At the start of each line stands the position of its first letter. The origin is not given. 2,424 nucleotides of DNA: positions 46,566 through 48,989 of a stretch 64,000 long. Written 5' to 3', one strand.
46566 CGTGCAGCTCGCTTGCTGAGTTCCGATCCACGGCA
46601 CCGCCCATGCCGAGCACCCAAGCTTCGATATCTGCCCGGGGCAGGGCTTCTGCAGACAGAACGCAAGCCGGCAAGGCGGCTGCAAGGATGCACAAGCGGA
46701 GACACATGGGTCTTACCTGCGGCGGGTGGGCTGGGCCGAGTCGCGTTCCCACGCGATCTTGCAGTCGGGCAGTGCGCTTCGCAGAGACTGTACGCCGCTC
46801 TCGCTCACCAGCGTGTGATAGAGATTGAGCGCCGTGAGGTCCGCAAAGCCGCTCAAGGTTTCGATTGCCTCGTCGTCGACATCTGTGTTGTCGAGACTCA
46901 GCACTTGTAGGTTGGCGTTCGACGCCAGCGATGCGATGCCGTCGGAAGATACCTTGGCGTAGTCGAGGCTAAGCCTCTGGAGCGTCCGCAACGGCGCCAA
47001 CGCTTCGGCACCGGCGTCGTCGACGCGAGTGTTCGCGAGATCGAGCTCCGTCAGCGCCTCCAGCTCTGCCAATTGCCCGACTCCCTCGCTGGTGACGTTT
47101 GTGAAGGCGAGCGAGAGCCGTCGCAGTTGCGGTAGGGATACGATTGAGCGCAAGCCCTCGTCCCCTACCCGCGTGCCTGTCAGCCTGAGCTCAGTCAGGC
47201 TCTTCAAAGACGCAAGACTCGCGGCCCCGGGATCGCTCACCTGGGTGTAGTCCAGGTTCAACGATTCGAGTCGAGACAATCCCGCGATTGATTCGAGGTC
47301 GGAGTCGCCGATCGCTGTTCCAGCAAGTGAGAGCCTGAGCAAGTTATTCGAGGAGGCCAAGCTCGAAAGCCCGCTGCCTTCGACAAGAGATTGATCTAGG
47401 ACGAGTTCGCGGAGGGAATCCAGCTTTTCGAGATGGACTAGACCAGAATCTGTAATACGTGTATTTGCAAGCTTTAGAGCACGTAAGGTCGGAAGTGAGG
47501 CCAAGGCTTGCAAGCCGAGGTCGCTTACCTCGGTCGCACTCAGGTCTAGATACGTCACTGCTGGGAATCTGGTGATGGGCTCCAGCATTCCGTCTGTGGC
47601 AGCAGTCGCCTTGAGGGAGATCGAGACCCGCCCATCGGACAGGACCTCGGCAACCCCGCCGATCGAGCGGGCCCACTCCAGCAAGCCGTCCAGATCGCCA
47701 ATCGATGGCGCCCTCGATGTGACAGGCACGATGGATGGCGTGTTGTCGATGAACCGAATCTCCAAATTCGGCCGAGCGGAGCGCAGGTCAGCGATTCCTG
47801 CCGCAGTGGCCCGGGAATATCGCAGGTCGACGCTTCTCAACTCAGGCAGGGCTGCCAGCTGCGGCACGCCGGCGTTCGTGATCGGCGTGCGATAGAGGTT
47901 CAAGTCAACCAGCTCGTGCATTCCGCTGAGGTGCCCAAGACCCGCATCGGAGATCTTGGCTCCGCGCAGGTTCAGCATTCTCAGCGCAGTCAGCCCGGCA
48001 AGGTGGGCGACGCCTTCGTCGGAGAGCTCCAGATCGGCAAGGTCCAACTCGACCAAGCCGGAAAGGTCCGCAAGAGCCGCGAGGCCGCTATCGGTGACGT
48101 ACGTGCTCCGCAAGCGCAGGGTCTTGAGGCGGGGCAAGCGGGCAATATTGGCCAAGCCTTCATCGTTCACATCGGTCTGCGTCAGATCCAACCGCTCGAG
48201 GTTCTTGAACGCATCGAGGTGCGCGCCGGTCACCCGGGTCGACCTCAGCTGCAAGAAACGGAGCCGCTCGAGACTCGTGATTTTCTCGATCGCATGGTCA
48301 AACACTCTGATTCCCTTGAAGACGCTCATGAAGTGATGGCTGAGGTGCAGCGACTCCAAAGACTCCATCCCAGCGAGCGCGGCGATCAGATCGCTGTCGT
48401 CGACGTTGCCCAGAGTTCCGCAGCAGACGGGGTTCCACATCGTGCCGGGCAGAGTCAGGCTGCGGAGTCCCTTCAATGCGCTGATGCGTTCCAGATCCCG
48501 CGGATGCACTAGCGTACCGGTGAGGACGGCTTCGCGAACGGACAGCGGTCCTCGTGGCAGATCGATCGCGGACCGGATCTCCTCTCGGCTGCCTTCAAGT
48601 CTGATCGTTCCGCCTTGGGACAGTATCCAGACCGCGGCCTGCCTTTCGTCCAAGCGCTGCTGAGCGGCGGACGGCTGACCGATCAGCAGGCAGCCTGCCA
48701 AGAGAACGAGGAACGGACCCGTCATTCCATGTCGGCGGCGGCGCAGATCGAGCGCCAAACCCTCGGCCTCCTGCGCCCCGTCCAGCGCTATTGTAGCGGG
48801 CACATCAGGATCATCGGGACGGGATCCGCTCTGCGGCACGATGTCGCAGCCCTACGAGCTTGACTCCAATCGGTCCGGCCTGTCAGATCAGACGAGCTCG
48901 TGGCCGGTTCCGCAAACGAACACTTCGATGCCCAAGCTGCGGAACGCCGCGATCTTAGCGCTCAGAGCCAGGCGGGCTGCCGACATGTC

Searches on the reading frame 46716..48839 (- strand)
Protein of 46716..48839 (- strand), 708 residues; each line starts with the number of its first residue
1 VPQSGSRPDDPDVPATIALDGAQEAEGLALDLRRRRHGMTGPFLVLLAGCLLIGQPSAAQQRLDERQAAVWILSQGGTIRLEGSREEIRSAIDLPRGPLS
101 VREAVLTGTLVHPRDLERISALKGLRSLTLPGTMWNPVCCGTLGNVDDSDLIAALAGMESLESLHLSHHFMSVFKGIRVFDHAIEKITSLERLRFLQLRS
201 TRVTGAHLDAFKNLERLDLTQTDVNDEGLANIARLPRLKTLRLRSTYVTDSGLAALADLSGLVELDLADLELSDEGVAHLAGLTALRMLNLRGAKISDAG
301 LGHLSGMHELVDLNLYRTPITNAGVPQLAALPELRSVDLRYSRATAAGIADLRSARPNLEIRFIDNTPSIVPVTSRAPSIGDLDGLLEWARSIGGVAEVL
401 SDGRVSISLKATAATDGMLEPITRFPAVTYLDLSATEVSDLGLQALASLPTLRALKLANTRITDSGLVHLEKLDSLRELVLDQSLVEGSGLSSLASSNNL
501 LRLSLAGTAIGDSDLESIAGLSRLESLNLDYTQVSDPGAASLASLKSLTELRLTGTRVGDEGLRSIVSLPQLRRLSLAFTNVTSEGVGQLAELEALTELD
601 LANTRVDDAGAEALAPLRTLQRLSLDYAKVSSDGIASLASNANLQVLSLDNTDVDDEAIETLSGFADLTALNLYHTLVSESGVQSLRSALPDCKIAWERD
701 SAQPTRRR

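Call 131: search_solved_structures(query=window:46716-48839:-, max_evalue=0.001)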
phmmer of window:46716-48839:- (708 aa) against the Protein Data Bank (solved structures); distinct sequences matched with E-value up to 0.001: 139 (the best 60 are shown).
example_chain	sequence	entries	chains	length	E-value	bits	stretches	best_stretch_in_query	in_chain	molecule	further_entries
9j7j_A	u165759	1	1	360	6.2e-23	84.1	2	444-685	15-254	GALA protein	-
6s6q_A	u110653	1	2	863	5.6e-14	54.5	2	431-626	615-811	LRR receptor-like serine/threonine-protein kinase GSO1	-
8yaa_A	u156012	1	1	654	3.1e-13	52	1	496-681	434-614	MDIS1-interacting receptor like kinase 2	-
4q62_A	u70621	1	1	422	9.3e-13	50.4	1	451-649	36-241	Leucine-rich repeat-and coiled coil-containing protein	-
8wef_A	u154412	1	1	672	1.1e-12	50.2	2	424-647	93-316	MALE DISCOVERER 1-INTERACTING RECEPTOR-LIKE KINASE 2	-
8weh_A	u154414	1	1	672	1.2e-12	50.1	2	423-647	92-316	MALE DISCOVERER 1-INTERACTING RECEPTOR-LIKE KINASE 2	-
8weg_A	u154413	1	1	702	1.4e-12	49.9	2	424-647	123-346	MALE DISCOVERER 1-INTERACTING RECEPTOR-LIKE KINASE 2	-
8wec_A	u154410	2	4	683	1.4e-12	49.9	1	445-632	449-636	MDIS1-interacting receptor like kinase 2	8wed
4li2_A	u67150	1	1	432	1.5e-12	49.8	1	466-648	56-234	Leucine-rich repeat-containing G-protein coupled receptor 4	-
4li1_B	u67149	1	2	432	1.7e-12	49.6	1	464-647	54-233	Leucine-rich repeat-containing G-protein coupled receptor 4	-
8wei_A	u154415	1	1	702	1.9e-12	49.5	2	424-647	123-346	MALE DISCOVERER 1-INTERACTING RECEPTOR-LIKE KINASE 2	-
8web_A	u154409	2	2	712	1.9e-12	49.4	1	445-632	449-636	MDIS1-interacting receptor like kinase 2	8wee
5ixo_A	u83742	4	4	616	2.1e-12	49.3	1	443-675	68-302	Receptor-like protein kinase 5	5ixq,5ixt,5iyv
5iyx_A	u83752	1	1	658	2.9e-12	48.8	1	443-677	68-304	Receptor-like protein kinase 5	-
4u7l_A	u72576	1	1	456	9.6e-12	47.1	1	333-674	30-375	Leucine-rich repeats and immunoglobulin-like domains protein 1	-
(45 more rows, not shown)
